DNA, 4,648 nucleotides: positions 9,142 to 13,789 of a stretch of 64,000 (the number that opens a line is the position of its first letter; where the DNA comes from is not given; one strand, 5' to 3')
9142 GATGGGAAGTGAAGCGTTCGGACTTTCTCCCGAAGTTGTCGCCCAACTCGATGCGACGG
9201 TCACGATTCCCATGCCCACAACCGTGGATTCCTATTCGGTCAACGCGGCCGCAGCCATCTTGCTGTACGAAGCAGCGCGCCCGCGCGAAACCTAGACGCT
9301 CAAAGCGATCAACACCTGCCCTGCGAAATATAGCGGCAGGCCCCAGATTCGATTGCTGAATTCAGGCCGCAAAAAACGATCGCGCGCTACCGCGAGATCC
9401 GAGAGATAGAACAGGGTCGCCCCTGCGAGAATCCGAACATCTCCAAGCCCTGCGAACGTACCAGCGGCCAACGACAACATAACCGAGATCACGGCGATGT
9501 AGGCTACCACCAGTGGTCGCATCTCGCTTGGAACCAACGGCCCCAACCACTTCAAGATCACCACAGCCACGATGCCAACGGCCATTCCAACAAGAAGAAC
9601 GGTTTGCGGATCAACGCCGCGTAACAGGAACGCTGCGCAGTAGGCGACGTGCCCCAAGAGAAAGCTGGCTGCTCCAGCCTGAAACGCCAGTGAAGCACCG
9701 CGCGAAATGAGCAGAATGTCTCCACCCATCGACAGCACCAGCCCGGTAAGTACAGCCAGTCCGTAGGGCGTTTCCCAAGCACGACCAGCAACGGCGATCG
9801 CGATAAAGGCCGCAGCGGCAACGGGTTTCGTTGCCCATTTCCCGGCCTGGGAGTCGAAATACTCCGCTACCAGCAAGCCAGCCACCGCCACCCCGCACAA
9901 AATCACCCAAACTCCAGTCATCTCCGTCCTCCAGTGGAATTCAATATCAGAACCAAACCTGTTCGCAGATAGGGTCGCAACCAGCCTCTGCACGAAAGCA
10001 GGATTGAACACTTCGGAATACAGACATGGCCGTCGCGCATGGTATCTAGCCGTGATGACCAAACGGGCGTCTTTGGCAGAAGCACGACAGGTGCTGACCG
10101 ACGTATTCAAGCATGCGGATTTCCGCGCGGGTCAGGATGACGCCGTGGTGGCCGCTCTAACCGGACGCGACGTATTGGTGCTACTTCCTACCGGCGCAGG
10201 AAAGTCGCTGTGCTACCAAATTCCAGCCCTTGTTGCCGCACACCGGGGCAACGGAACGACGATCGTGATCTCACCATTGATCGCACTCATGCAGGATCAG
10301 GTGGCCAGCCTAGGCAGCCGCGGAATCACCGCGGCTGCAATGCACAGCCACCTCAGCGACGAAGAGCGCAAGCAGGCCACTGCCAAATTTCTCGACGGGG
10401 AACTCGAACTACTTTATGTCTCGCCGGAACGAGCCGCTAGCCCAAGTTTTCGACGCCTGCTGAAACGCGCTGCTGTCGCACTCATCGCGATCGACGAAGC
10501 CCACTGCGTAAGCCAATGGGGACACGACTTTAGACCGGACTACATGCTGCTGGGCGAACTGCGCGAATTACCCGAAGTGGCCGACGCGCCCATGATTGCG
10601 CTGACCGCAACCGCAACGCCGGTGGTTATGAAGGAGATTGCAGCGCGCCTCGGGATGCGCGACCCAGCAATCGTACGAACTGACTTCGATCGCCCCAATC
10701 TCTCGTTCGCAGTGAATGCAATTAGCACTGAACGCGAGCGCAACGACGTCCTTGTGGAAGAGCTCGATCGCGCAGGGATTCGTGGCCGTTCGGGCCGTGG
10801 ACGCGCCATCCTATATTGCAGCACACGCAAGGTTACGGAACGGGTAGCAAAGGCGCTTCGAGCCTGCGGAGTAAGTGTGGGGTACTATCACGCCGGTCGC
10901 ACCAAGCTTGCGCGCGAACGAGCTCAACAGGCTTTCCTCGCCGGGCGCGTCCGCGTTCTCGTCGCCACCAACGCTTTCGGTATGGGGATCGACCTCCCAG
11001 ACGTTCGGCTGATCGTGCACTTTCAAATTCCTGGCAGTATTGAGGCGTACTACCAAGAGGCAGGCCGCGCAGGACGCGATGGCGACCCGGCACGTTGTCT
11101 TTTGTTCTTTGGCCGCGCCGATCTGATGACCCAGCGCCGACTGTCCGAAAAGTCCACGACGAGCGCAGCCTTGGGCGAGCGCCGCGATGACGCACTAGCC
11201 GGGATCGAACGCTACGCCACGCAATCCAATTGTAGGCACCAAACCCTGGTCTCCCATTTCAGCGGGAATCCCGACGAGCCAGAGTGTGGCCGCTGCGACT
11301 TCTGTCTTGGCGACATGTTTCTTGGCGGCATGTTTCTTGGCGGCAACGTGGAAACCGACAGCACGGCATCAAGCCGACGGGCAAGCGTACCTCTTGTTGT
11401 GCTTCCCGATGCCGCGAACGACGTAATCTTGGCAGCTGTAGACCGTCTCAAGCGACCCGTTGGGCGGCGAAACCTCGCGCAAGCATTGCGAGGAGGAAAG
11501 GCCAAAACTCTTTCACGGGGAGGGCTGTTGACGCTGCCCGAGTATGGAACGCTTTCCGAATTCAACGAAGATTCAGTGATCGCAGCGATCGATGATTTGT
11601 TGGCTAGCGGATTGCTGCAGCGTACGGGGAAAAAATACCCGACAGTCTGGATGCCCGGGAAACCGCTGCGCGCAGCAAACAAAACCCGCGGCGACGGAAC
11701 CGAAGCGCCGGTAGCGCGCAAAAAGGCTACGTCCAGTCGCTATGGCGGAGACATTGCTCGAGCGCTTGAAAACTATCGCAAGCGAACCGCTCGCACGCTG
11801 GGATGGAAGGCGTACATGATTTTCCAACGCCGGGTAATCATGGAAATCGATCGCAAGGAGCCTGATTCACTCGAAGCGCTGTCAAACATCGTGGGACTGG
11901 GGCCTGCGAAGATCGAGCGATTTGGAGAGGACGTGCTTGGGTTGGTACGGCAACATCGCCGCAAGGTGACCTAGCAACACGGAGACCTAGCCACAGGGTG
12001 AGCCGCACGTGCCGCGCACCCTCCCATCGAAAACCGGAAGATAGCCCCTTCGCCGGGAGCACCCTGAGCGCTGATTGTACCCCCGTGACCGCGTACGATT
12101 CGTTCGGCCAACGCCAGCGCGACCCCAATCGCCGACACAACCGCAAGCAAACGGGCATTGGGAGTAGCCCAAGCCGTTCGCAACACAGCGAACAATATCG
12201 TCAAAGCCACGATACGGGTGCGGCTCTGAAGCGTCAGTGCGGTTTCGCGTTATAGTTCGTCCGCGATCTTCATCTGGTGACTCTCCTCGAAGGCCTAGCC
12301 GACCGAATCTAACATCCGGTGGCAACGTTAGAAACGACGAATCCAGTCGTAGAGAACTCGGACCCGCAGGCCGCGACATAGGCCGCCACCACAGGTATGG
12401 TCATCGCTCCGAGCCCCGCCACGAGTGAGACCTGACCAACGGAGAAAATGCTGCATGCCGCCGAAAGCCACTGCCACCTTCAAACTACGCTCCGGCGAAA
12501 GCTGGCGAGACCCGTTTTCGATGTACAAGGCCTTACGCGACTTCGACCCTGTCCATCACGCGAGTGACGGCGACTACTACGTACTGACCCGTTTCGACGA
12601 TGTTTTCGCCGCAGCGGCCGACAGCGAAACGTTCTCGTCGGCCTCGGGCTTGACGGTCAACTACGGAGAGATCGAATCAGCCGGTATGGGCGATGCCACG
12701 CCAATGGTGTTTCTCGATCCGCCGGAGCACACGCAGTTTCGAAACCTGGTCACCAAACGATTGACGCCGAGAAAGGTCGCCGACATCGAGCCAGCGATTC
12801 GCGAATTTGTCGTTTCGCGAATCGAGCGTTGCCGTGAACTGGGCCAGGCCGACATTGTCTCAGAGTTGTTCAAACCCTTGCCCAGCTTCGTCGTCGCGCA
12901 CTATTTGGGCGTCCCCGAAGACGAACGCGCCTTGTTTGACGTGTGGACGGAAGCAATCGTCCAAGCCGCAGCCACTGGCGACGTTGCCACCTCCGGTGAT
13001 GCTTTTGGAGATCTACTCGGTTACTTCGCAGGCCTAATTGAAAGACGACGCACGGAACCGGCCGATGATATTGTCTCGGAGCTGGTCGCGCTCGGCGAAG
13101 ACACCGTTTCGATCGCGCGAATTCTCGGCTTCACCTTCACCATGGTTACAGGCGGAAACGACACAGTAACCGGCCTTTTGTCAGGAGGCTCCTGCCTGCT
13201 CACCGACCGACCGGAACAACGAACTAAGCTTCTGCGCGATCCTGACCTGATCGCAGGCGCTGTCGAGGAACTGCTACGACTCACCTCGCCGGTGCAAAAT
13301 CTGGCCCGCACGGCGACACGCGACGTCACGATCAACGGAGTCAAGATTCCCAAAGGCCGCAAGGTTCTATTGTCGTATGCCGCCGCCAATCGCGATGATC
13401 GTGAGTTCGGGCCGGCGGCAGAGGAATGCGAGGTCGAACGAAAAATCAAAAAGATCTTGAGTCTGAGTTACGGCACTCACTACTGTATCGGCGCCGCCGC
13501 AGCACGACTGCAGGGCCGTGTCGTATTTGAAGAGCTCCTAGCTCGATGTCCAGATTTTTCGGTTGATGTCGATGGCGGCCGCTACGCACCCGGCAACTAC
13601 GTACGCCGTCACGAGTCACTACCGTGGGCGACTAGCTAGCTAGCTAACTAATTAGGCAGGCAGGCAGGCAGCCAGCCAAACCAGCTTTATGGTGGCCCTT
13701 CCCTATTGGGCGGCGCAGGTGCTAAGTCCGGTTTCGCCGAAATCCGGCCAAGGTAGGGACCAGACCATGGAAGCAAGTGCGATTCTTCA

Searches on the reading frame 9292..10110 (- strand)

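Call 81: search_protein_families(library=pfam, proteins=[window:9292-10110:-], max_evalue=0.00001)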
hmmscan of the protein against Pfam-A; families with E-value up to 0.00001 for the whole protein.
window:9292-10110:- (272 aa): 1 family
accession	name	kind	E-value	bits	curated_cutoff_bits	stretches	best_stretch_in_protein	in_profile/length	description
PF07947.19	YhhN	-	1.1e-36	126.6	25.6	1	91-272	2-182/182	YhhN family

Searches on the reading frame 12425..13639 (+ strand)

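Call 81: search_protein_families(library=pfam, proteins=[window:12425-13639:+], max_evalue=0.00001)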
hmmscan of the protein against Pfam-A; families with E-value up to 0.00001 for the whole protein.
window:12425-13639:+ (404 aa): 1 family
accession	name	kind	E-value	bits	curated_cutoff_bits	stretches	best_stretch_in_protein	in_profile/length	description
PF00067.27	p450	-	2.6e-15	56.6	22.8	1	278-375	326-432/462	Cytochrome P450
